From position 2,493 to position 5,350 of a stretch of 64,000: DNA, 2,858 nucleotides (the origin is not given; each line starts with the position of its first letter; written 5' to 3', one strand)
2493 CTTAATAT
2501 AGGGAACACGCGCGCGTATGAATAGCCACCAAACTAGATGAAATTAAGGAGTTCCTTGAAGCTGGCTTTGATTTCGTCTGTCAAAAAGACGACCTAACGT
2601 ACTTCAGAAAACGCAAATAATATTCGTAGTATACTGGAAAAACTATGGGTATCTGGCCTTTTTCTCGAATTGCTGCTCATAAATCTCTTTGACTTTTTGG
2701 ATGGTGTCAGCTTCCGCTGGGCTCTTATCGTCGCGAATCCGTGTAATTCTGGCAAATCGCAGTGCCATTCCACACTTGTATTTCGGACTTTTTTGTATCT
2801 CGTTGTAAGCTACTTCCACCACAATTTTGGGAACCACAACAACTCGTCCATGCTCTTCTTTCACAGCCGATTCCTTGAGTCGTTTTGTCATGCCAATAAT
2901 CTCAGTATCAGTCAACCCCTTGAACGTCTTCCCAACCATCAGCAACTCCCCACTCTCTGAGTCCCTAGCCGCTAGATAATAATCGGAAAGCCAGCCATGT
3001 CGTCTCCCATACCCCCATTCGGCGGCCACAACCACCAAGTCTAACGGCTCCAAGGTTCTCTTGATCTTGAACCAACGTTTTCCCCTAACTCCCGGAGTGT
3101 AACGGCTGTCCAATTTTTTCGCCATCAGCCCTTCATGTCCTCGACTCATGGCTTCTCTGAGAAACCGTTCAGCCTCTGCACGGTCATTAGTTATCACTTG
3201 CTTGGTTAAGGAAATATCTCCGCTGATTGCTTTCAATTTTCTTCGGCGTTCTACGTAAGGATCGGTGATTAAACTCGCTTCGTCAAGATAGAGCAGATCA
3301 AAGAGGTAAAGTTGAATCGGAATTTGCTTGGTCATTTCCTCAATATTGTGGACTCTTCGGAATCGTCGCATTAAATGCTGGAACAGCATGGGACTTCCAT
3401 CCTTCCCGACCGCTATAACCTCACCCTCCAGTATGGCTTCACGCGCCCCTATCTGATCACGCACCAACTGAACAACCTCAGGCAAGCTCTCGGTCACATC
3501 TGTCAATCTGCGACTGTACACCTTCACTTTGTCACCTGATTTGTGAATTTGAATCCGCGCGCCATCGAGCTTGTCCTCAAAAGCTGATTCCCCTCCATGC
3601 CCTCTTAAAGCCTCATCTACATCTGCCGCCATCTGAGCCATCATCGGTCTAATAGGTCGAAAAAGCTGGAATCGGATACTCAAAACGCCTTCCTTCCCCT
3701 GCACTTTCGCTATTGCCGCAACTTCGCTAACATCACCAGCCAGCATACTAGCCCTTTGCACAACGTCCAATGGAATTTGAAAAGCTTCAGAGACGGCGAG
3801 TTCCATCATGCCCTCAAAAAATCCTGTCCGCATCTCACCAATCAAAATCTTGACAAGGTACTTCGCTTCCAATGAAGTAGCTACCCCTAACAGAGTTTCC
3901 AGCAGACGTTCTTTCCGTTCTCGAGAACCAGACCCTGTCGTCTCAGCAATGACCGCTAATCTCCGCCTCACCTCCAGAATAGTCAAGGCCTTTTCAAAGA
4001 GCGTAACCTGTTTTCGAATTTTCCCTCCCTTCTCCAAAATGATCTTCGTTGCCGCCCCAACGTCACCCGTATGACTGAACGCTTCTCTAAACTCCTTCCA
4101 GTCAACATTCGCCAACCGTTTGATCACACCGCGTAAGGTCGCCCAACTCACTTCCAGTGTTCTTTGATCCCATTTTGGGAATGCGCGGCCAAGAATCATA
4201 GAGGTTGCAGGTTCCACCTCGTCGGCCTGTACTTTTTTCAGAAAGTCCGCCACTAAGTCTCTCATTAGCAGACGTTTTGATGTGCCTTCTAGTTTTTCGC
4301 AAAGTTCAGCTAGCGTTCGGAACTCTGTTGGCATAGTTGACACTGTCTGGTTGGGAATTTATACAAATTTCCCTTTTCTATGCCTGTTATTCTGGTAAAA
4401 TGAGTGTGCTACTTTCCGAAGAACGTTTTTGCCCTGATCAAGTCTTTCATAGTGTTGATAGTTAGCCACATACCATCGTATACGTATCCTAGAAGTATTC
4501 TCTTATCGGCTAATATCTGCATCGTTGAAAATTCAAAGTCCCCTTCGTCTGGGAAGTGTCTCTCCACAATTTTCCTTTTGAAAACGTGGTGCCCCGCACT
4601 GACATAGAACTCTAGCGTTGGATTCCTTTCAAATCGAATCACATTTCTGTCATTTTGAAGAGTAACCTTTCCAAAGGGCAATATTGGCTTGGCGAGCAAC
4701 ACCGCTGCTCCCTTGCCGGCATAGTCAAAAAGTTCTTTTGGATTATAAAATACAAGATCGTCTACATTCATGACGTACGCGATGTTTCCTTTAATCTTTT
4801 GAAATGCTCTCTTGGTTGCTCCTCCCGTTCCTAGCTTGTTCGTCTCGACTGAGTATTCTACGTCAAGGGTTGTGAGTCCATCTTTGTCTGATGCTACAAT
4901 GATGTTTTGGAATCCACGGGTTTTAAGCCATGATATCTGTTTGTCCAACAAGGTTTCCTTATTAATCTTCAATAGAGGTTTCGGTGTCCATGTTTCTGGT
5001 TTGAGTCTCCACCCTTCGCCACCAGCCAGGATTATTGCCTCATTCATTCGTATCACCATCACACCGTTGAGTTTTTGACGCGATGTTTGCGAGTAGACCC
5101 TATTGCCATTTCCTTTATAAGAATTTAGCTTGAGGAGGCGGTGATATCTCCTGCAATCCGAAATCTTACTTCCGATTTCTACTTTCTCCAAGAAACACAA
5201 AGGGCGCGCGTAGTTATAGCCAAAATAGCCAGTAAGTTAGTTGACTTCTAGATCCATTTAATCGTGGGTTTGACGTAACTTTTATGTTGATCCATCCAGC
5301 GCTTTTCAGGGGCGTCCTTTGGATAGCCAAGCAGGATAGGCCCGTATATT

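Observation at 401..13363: Cassette-like array: single accessory genes individually bracketed by CG tracts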

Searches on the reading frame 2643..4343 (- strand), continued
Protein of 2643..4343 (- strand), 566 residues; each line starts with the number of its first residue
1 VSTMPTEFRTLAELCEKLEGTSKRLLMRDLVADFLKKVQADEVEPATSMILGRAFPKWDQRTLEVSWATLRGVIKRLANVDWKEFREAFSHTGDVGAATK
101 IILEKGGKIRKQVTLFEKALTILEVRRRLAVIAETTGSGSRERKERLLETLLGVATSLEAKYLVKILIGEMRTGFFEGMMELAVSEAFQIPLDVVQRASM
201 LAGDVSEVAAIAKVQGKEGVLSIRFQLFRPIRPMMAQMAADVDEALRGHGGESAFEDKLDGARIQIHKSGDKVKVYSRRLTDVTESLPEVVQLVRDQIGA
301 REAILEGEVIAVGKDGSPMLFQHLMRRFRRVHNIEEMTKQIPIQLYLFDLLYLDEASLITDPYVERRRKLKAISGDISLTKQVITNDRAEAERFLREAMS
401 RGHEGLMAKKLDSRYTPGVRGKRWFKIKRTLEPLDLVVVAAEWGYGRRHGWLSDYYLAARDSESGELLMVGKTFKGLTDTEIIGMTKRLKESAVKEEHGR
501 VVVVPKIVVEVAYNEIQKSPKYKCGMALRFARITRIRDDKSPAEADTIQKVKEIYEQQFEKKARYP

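Call 103: search_protein_families(library=pfam, proteins=[L124:5140-5535:+, L124:5758-6177:-, L124:6270-7085:+, L124:6959-7465:-, L124:7107-7517:+, L124:7489-7878:+, L124:8160-8792:+, L124:9276-9929:+, L124:4692-5006:-, L124:3885-4625:-], max_evalue=0.001)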
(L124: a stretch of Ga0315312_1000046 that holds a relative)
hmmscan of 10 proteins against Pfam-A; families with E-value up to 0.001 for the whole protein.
L124:5140-5535:+ (131 aa): 4 families
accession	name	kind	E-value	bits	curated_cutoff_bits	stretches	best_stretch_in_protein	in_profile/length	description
PF14938.12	SNAP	-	3e-09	37.2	25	1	29-128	29-127/282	Soluble NSF attachment protein, SNAP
PF13424.12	TPR_12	-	9.9e-06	26.1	30.1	0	58-126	6-76/77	Tetratricopeptide repeat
PF07719.23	TPR_2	-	2.4e-05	24.5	27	0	20-47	6-33/34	Tetratricopeptide repeat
PF13174.12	TPR_6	-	0.00059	20.8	26.3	0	56-80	1-25/33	Tetratricopeptide repeat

L124:5758-6177:- (139 aa): 1 family
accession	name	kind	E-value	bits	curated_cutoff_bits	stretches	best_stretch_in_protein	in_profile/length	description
PF01638.23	HxlR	-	2.9e-21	75.5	20.8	1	19-103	1-84/91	HxlR-like helix-turn-helix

L124:6270-7085:+ (271 aa): 7 families
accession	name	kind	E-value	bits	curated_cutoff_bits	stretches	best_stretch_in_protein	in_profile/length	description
PF13649.12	Methyltransf_25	-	4.1e-18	66.3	27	1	62-150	1-97/97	Methyltransferase domain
PF08241.18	Methyltransf_11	-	4.9e-16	59.6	21.2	1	63-153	1-94/95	Methyltransferase domain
PF01209.24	Ubie_methyltran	-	6.7e-13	49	20.1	1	56-158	45-155/233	ubiE/COQ5 methyltransferase family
PF13847.12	Methyltransf_31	-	1.1e-10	41.9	27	1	58-189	3-133/145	Methyltransferase domain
PF08242.18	Methyltransf_12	-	5.8e-08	33.8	30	1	63-132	1-72/98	Methyltransferase domain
PF05175.20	MTS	-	2.5e-05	24.4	23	1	49-131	22-104/170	Methyltransferase small domain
PF13489.12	Methyltransf_23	-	0.00019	21.6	27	1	54-134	17-90/164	Methyltransferase domain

L124:6959-7465:- (168 aa): 0 families

L124:7107-7517:+ (136 aa): 15 families
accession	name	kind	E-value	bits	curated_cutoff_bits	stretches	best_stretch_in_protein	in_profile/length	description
PF13649.12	Methyltransf_25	-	2.8e-15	57.2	27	1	52-133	1-84/97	Methyltransferase domain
PF13847.12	Methyltransf_31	-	4.5e-14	52.8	27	1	47-128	2-89/145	Methyltransferase domain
PF08241.18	Methyltransf_11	-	1.4e-11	45.3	21.2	1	54-128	2-75/95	Methyltransferase domain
PF08242.18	Methyltransf_12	-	1.3e-10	42.2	30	1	53-128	1-80/98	Methyltransferase domain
PF01209.24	Ubie_methyltran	-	1.7e-08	34.5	20.1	1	38-105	37-107/233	ubiE/COQ5 methyltransferase family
PF00398.26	RrnaAD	-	1.3e-07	31.4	24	1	34-101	16-81/263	Ribosomal RNA adenine dimethylase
PF05958.17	tRNA_U5-meth_tr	-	1.6e-07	31.1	23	1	34-102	188-255/357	tRNA (Uracil-5-)-methyltransferase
PF05175.20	MTS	-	8.1e-07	29.3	23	1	45-119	29-104/170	Methyltransferase small domain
PF13489.12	Methyltransf_23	-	9e-07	29.2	27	1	37-124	9-92/164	Methyltransferase domain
PF01596.23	Methyltransf_3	-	4.6e-05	23.2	22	1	36-103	35-103/204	O-methyltransferase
PF05219.18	DREV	-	0.00013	21.7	26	1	31-89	76-135/265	DREV methyltransferase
PF01135.25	PCMT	-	0.00018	21.8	20.3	1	40-103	65-131/210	Protein-L-isoaspartate(D-aspartate) O-methyltransferase (PCMT)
PF06325.19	PrmA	-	0.00019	21.5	22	1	47-118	160-231/296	Ribosomal protein L11 methyltransferase (PrmA)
PF02353.26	CMAS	-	0.00072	19.4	27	1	37-133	51-147/273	Mycolic acid cyclopropane synthetase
PF13679.12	Methyltransf_32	-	0.00076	19.9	27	1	31-109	7-93/143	Methyltransferase domain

L124:7489-7878:+ (129 aa): 0 families

L124:8160-8792:+ (210 aa): 0 families

L124:9276-9929:+ (217 aa): 2 families
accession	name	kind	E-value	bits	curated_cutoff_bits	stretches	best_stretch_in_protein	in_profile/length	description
PF00483.29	NTP_transferase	-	4.8e-14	53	21.2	1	9-215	2-242/245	Nucleotidyl transferase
PF12804.13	NTP_transf_3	-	2e-09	38.2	27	1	9-108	1-101/160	MobA-like NTP transferase domain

L124:4692-5006:- (104 aa): 1 family
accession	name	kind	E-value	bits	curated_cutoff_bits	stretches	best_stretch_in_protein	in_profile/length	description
PF18902.5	DUF5658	-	2.3e-05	25.5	25.2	1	12-95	2-81/82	Domain of unknown function (DUF5658)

L124:3885-4625:- (246 aa): 2 families
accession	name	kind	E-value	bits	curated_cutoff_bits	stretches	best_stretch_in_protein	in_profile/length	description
PF04909.20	Amidohydro_2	-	3.1e-24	86.7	26.4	1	8-243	1-287/289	Amidohydrolase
PF01026.27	TatD_DNase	-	1.4e-05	25.1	27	1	9-226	2-222/253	TatD related DNase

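Call 105: search_protein_families(library=pfam, proteins=[L098:6688-7056:-, L098:7155-7412:+, L098:7426-7671:+, L098:7799-8989:+, L098:9276-9665:-, L098:9795-10748:+, L098:10767-11150:-, L098:2816-3424:-, L098:3744-4292:-, L098:2086-2628:-], max_evalue=0.001)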
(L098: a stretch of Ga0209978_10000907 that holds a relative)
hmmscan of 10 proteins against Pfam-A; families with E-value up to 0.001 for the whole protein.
L098:6688-7056:- (122 aa): 0 families

L098:7155-7412:+ (85 aa): 1 family
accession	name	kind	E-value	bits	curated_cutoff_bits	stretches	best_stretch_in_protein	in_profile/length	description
PF01037.27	AsnC_trans_reg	-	1.9e-09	37.7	25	1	18-79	10-71/73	Lrp/AsnC ligand binding domain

L098:7426-7671:+ (81 aa): 1 family
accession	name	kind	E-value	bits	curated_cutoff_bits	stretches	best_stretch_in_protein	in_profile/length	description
PF01037.27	AsnC_trans_reg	-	9.3e-12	45.1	25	1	10-74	5-70/73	Lrp/AsnC ligand binding domain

L098:7799-8989:+ (396 aa): 5 families
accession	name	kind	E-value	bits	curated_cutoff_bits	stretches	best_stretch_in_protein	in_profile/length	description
PF16897.10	MMR_HSR1_Xtn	-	3.5e-19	69.2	35.2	1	213-320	3-105/106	C-terminal region of MMR_HSR1 domain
PF01926.29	MMR_HSR1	-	1.9e-16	60.6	21.9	1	89-182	1-92/113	50S ribosome-binding GTPase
PF02824.27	TGS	-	1.2e-13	51.3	22.2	1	334-394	11-59/60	TGS domain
PF02421.24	FeoB_N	-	7e-08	32.6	27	1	89-143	2-56/156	Ferrous iron transport protein B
PF06071.19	YchF-GTPase_C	-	0.00015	22.3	27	0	339-369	15-45/84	Protein of unknown function (DUF933)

L098:9276-9665:- (129 aa): 3 families
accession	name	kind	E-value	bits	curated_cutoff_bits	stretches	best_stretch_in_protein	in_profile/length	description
PF13240.11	Zn_Ribbon_1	-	1.5e-07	31.4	25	1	3-25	1-23/23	zinc-ribbon domain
PF13248.11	Zn_ribbon_3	-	7.7e-05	22.5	27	1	1-25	2-26/26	zinc-ribbon domain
PF12773.13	DZR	-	9.5e-05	22.9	27.3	1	4-26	1-23/45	Double zinc ribbon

L098:9795-10748:+ (317 aa): 0 families

L098:10767-11150:- (127 aa): 0 families

L098:2816-3424:- (202 aa): 2 families
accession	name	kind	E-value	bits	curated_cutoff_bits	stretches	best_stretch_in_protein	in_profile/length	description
PF22722.2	NA-iREase1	-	7.9e-08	32.7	27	1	21-102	12-92/106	NACHT-associated inactive Restriction Endonuclease 1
PF04471.18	Mrr_cat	-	0.0005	20.6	21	1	23-104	22-104/115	Restriction endonuclease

L098:3744-4292:- (182 aa): 1 family
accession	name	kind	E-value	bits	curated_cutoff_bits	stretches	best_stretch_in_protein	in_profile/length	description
PF01986.22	DUF123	-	6.6e-28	97.5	25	1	43-139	2-94/95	Domain of unknown function DUF123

L098:2086-2628:- (180 aa): 7 families
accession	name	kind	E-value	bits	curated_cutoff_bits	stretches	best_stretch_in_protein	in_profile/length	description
PF01918.27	Alba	-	3.4e-17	62.4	25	1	11-73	1-64/66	Alba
PF14520.12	HHH_5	-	1.2e-12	48.6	27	1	122-176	3-57/57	Helix-hairpin-helix domain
PF14229.12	DUF4332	-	7.3e-06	26.6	23.2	1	127-174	1-53/122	Domain of unknown function (DUF4332)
PF11731.14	Cdd1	-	4.1e-05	24.1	25.5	1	121-162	6-47/86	Pathogenicity locus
PF10391.15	DNA_pol_lambd_f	-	7.8e-05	22.9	29.8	1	122-162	2-42/51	Fingers domain of DNA polymerase lambda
PF21794.3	RAD51D_N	-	0.00023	21.7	27.3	1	135-167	18-50/60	RAD51D, N-terminal domain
PF22357.2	AF1548-like_C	-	0.00095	19.7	23.9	0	142-178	21-56/56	AF1548-like, C-terminal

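Call 106: search_protein_families(library=pfam, proteins=[L069:16124-16597:+, L069:18870-19142:+, L069:13463-13906:+, L069:4644-5303:+], max_evalue=0.01)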
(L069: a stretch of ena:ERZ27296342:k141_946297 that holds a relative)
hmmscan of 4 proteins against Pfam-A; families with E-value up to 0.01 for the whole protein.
L069:16124-16597:+ (157 aa): 0 families

L069:18870-19142:+ (90 aa): 0 families

L069:13463-13906:+ (147 aa): 2 families
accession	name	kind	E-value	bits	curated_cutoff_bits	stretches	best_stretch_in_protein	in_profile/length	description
PF24012.1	DUF7326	-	0.004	17.9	27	0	99-124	35-60/76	Family of unknown function (DUF7326)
PF05043.19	Mga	-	0.0095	16.9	21.1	0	5-40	36-71/87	Mga helix-turn-helix domain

L069:4644-5303:+ (219 aa): 0 families

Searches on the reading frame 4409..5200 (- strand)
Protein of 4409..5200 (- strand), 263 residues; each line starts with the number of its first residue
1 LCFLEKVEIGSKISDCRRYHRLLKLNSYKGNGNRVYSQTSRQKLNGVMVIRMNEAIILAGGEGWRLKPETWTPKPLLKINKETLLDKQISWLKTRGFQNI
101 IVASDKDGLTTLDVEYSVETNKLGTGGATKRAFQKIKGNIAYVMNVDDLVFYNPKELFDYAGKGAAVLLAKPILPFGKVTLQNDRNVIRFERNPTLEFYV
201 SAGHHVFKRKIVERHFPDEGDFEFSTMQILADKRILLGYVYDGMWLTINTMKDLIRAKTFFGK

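Call 8: search_protein_families(library=pfam, proteins=[window:4409-5200:-], max_evalue=0.01)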
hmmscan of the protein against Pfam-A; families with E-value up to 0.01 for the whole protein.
window:4409-5200:- (263 aa): 2 families
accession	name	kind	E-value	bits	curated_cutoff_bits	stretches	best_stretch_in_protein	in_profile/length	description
PF00483.29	NTP_transferase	-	1e-12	48.6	21.2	1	55-260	2-241/245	Nucleotidyl transferase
PF12804.13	NTP_transf_3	-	9.6e-08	32.8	27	1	55-154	1-101/160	MobA-like NTP transferase domain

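Call 80: search_protein_families(library=ncbifam, proteins=[window:4409-5059:-], max_evalue=0.01)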
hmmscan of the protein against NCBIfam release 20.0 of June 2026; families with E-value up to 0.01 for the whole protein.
window:4409-5059:- (216 aa): 20 families
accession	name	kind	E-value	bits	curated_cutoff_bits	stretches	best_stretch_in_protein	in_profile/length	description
NF052502.1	man1P_GTase_Rv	exception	3.8e-18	65.5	440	1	7-210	2-226/352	mannose-1-phosphate guanylyltransferase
NF049965.1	GlMnHpPGnyltfHddC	equivalog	6e-15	55.5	300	1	7-178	2-184/221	D-glycero-D-manno-heptose 1-phosphate guanosyltransferase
NF045761.1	NAMPUrTaseMurU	equivalog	2e-14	54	250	1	8-210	3-223/226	N-acetylmuramate alpha-1-phosphate uridylyltransferase MurU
TIGR03992.1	Arch_glmU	subfamily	9.5e-14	51.1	292.1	1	7-211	2-224/393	bifunctional sugar-1-phosphate nucleotidylyltransferase/acetyltransferase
TIGR02623.1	G1P_cyt_trans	equivalog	7.1e-12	45.3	300.25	1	77-211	105-242/255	glucose-1-phosphate cytidylyltransferase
NF045697.1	MurNAcPUrMurU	equivalog_domain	1.6e-06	27.7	370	1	9-201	1-215/229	N-acetylmuramate alpha-1-phosphate uridylyltransferase MurU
NF041135.1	IPPtranDIPPsyn_Thcocales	equivalog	2.5e-06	26.8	580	1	7-59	2-51/419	bifunctional L-myo-inositol-1-phosphate cytidylyltransferase/CDP-L-myo-inositol myo-inositolphosphotransferase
NF041173.1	Sug_nt_acttase_Thmprot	equivalog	3.7e-06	26.1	600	1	8-165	3-173/405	bifunctional sugar-1-phosphate nucleotidylyltransferase/acetyltransferase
NF045495.1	AdoCbiPCobY_Meth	equivalog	1.3e-05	24.8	250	1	7-64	2-57/195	adenosylcobinamide-phosphate guanylyltransferase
NF041313.1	UDPGP_AglF_Halo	equivalog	1.4e-05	24.7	400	1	7-106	2-111/234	UTP--glucose-1-phosphate uridylyltransferase AglF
TIGR00453.1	ispD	equivalog_domain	5.2e-05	22.8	181.3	1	8-83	2-77/219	2-C-methyl-D-erythritol 4-phosphate cytidylyltransferase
NF010934.1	PRK14354.1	equivalog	7.4e-05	21.4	450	1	8-95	2-92/447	bifunctional UDP-N-acetylglucosamine diphosphorylase/glucosamine-1-phosphate N-acetyltransferase GlmU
NF045665.1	NTPtran_DVU1551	equivalog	0.00018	20.6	315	1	7-56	2-47/359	DVU_1551 family NTP transferase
NF010933.0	PRK14353.1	equivalog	0.00031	19.5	505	1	4-93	4-99/453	bifunctional UDP-N-acetylglucosamine diphosphorylase/glucosamine-1-phosphate N-acetyltransferase GlmU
TIGR01208.1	rmlA_long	equivalog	0.0004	19.4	320.25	1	8-165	2-179/353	glucose-1-phosphate thymidylyltransferase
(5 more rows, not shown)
